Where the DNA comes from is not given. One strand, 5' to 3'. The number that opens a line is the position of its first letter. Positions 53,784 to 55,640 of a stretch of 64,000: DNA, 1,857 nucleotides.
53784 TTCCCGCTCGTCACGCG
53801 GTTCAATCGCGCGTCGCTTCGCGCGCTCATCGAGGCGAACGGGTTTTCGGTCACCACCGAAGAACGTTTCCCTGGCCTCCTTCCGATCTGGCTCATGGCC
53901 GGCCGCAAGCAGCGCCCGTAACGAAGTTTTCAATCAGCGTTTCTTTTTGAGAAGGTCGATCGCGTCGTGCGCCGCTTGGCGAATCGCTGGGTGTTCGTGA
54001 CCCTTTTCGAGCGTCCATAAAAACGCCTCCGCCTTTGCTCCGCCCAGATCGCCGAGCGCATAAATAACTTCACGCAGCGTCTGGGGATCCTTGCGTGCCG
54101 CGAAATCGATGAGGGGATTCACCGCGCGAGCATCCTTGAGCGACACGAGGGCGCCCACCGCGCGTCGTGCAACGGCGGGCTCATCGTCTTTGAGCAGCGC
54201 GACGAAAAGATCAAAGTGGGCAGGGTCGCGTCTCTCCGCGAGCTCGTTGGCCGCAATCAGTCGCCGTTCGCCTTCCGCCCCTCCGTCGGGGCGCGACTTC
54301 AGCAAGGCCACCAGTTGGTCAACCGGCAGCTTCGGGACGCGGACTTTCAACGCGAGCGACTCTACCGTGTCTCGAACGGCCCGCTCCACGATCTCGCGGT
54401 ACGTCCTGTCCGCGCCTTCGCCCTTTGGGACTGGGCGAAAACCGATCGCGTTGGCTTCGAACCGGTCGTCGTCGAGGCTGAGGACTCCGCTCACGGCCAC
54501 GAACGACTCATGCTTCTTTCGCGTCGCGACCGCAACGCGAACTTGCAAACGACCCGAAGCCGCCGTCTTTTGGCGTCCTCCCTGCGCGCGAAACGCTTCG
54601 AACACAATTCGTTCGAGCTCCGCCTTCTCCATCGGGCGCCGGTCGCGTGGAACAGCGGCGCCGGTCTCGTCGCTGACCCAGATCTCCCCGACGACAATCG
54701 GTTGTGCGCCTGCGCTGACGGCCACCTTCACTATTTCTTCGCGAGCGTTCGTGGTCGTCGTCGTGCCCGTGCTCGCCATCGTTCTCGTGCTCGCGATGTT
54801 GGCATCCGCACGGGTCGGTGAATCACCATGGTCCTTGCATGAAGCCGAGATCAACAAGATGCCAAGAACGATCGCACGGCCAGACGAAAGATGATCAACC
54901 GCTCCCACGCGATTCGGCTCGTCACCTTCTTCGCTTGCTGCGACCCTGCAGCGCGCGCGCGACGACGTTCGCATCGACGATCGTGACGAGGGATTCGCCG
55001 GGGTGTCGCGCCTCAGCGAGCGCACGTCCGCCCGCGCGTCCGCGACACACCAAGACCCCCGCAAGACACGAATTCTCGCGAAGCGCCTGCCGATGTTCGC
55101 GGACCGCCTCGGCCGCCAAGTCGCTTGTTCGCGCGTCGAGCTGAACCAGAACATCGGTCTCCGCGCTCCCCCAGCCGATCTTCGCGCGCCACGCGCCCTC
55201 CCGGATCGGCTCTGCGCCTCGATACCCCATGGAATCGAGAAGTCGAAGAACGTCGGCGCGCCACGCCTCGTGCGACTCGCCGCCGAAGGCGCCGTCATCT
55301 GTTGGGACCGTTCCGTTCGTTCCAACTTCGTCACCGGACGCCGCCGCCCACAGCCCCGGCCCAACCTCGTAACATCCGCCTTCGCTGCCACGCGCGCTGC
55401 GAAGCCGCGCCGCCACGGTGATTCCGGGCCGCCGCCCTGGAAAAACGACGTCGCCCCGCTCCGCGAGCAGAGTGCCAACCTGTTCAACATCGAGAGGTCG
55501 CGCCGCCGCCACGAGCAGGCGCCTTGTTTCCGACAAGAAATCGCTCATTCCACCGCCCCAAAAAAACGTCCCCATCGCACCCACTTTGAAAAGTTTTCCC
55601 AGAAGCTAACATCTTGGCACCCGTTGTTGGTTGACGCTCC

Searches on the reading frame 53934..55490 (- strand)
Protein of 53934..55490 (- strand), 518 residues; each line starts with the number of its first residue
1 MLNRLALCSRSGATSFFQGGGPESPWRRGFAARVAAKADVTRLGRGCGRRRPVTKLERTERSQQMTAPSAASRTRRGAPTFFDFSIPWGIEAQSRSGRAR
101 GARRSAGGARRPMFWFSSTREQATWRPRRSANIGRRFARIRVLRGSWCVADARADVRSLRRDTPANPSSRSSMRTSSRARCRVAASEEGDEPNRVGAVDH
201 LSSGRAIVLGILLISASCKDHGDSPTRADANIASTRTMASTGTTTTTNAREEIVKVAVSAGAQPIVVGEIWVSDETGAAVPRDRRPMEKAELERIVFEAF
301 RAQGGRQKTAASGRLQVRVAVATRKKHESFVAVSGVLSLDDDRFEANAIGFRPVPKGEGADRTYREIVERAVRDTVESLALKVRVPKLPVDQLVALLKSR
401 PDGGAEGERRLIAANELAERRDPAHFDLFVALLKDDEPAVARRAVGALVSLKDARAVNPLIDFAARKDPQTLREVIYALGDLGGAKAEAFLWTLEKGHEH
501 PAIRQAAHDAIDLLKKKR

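Call 65: search_protein_families(library=pfam, proteins=[window:53934-55490:-], max_evalue=0.00001)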
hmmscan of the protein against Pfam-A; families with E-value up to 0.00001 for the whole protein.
window:53934-55490:- (518 aa): 1 family
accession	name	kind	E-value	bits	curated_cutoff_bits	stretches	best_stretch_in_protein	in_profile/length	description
PF13646.12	HEAT_2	-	3.4e-12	46.9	27.7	1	408-479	15-87/88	HEAT repeats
